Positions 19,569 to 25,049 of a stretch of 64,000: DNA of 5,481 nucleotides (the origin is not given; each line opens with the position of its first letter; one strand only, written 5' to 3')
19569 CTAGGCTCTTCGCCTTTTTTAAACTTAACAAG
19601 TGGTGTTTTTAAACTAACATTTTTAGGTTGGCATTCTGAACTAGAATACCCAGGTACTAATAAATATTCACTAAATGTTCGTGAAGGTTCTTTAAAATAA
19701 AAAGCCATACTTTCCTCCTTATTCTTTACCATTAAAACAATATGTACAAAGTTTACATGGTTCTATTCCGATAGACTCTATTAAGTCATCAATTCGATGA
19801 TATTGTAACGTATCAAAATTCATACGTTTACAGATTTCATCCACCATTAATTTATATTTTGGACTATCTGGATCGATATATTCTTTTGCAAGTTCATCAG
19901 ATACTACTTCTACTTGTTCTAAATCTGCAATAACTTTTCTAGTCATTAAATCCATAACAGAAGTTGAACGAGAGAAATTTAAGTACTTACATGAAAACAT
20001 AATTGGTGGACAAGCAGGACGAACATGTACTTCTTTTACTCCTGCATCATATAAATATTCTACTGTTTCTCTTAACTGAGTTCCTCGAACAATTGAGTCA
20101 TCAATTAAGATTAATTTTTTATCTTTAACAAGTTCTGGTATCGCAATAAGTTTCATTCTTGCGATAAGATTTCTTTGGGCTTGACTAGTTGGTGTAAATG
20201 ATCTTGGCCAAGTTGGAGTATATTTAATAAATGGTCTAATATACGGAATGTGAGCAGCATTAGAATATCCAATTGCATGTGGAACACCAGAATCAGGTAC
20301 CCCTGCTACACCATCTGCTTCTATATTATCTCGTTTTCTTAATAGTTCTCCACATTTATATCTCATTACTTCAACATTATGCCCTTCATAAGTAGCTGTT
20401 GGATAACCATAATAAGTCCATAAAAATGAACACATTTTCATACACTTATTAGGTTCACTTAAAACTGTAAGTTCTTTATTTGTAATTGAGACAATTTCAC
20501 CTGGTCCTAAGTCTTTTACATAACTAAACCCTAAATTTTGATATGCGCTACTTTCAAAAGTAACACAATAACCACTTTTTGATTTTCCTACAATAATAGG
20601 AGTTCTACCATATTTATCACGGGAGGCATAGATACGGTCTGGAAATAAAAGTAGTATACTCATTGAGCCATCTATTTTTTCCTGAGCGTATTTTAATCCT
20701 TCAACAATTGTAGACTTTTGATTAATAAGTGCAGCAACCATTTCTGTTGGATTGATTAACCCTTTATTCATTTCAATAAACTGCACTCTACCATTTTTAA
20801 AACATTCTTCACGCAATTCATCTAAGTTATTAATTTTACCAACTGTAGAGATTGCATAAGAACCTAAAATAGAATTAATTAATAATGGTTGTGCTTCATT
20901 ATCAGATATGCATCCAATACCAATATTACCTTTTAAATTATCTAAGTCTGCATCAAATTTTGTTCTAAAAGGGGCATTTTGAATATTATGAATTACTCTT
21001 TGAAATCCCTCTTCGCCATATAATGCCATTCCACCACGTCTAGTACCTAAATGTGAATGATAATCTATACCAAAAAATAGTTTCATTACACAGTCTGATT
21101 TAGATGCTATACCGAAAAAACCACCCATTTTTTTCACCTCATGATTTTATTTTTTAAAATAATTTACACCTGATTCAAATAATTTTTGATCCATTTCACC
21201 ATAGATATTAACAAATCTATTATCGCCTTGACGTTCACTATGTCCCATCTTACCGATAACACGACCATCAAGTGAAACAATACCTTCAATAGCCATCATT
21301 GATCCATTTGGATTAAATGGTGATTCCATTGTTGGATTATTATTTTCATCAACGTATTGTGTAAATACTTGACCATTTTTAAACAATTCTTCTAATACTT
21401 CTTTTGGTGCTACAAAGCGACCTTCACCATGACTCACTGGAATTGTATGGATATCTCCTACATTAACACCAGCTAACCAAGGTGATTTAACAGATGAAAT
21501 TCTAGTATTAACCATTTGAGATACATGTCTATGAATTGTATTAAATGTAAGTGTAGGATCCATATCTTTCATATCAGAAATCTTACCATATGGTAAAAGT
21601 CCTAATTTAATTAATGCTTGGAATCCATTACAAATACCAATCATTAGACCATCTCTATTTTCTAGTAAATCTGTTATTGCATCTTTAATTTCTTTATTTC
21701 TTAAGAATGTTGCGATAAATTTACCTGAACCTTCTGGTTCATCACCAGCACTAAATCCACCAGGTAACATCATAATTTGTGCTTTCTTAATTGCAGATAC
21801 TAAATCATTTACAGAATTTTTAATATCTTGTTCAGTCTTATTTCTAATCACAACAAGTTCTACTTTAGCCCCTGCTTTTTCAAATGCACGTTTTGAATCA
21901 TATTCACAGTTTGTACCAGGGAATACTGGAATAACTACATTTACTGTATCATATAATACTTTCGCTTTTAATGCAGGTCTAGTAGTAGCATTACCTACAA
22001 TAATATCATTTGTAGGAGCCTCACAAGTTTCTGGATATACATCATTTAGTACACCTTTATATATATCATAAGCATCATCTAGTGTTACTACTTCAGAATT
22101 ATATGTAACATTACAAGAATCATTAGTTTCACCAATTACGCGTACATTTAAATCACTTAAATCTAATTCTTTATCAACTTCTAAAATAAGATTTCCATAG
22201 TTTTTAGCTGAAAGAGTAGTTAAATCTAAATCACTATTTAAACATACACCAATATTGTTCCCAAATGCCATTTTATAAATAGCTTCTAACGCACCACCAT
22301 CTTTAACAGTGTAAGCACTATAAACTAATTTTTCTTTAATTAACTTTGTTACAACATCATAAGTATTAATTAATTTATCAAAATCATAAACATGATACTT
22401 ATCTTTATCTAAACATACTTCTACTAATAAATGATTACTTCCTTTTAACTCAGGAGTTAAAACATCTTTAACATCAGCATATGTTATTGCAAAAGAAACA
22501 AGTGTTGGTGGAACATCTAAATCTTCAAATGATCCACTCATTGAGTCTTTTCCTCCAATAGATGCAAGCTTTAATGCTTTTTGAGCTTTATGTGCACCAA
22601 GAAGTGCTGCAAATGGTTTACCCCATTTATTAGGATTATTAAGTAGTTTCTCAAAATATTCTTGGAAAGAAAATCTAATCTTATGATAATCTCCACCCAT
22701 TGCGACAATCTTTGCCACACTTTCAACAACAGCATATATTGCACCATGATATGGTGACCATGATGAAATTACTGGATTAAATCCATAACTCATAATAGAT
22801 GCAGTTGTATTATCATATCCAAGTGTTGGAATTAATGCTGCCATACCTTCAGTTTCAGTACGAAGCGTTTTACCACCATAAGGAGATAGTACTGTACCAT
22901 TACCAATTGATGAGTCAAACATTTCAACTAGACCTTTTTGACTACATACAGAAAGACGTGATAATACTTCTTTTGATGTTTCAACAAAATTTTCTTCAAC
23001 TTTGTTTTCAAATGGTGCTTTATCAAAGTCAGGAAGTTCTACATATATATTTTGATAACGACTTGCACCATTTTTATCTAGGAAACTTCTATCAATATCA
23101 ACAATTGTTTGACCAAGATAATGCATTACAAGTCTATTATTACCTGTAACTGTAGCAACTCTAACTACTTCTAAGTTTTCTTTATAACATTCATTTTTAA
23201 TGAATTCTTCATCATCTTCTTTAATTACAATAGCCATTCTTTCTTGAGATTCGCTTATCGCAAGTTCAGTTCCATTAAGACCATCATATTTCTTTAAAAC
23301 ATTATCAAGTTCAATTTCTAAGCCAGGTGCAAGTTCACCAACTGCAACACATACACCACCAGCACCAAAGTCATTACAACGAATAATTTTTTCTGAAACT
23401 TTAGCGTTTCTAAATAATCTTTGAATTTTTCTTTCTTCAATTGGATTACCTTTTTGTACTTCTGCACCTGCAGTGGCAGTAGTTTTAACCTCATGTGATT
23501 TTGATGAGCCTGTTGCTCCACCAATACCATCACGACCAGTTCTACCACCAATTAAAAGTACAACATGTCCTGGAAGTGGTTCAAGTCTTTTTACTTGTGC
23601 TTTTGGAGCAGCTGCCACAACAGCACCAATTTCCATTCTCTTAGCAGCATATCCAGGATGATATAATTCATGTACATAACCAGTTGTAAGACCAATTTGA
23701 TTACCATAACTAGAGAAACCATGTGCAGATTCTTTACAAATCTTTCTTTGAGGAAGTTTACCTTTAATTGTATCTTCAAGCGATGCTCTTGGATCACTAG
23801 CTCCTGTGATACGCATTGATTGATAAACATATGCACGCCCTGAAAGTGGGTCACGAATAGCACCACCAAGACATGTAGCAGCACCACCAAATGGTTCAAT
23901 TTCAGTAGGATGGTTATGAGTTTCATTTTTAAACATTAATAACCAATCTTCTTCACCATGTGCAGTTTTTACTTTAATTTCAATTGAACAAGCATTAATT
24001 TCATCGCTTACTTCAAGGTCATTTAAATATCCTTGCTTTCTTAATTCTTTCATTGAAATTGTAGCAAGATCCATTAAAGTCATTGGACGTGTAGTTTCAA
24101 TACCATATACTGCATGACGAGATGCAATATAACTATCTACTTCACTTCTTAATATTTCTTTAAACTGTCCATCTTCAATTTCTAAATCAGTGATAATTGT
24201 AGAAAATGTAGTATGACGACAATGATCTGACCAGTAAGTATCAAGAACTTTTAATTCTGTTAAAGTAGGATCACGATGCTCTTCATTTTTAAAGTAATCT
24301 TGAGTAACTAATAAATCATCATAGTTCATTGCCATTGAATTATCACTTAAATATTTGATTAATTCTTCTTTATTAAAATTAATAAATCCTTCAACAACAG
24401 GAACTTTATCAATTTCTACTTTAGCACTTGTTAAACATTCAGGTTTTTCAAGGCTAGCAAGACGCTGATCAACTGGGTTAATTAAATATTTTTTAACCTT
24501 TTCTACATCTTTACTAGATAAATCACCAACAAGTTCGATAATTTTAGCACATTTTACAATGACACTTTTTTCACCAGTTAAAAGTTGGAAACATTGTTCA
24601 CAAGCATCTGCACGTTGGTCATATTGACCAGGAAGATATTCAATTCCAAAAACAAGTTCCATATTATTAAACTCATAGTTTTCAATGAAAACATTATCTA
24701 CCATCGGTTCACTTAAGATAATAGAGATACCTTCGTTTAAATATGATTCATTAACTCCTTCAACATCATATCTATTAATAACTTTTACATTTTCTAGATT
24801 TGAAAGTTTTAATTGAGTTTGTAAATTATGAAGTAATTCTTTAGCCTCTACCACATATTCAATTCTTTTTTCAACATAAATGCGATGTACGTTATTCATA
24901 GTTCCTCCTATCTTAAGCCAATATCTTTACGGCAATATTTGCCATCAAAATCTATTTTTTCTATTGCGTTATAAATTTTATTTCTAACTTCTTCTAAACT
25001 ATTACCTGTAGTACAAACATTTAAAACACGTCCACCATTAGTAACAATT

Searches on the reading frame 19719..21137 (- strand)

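Call 65: search_protein_families(library=pfam, proteins=[window:19719-21137:-], max_evalue=0.001)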
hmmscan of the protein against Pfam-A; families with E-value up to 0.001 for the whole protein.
window:19719-21137:- (472 aa): 2 families
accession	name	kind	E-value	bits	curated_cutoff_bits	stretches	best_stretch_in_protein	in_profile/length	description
PF13537.11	GATase_7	-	2.1e-07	31.4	25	1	78-197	9-117/123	Glutamine amidotransferase domain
PF00156.33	Pribosyltran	-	6.9e-05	22.6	26.3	1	268-371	25-119/158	Phosphoribosyl transferase domain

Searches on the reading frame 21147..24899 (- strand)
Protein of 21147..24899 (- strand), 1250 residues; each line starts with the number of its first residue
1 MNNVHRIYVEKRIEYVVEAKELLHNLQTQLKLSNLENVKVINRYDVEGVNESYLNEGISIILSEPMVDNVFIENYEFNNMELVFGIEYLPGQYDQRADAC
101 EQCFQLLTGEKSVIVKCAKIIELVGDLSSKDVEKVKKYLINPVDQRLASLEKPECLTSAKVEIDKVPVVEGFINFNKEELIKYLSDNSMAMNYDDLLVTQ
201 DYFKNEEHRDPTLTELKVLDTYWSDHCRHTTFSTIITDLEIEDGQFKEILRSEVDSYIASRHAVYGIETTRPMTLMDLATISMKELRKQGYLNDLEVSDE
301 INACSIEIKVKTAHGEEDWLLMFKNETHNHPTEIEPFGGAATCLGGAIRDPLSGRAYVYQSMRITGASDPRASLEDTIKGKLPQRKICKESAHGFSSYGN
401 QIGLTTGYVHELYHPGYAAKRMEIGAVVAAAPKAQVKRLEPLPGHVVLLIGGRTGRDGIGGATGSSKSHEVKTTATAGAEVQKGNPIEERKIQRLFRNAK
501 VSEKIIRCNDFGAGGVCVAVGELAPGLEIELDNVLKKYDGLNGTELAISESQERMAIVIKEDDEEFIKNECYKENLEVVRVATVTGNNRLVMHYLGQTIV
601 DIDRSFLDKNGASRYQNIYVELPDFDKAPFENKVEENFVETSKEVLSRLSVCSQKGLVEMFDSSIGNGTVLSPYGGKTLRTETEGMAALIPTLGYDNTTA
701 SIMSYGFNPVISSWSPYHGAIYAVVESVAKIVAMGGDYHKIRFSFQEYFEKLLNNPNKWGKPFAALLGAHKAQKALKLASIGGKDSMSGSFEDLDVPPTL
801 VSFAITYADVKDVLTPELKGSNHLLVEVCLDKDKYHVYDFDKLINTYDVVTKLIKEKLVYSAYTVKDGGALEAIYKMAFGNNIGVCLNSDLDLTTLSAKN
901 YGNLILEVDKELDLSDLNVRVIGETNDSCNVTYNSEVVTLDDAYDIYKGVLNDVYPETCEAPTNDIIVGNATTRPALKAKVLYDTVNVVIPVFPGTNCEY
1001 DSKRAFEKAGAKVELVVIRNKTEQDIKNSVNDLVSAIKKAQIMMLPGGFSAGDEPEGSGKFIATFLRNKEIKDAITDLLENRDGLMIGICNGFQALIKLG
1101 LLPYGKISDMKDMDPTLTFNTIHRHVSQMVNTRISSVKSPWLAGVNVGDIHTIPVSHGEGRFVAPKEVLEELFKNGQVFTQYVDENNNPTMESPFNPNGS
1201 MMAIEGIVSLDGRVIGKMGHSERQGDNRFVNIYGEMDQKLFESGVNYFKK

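Call 65: search_protein_families(library=pfam, proteins=[window:21147-24899:-], max_evalue=0.001)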
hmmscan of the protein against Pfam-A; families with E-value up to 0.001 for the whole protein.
window:21147-24899:- (1250 aa): 4 families
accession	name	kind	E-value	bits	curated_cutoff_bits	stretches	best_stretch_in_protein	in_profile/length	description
PF13507.12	GATase_5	-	5.6e-83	278.4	27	1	986-1248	2-260/260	CobB/CobQ-like glutamine amidotransferase domain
PF02769.27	AIRS_C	-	4.3e-23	82.6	23.1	1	443-592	2-153/156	AIR synthase related protein, C-terminal domain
PF18072.6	FGAR-AT_linker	-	8.5e-09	36.2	26.6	1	182-229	3-49/50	Formylglycinamide ribonucleotide amidotransferase linker domain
PF00586.29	AIRS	-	9.9e-05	23.2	24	0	317-368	11-64/112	AIR synthase related protein, N-terminal domain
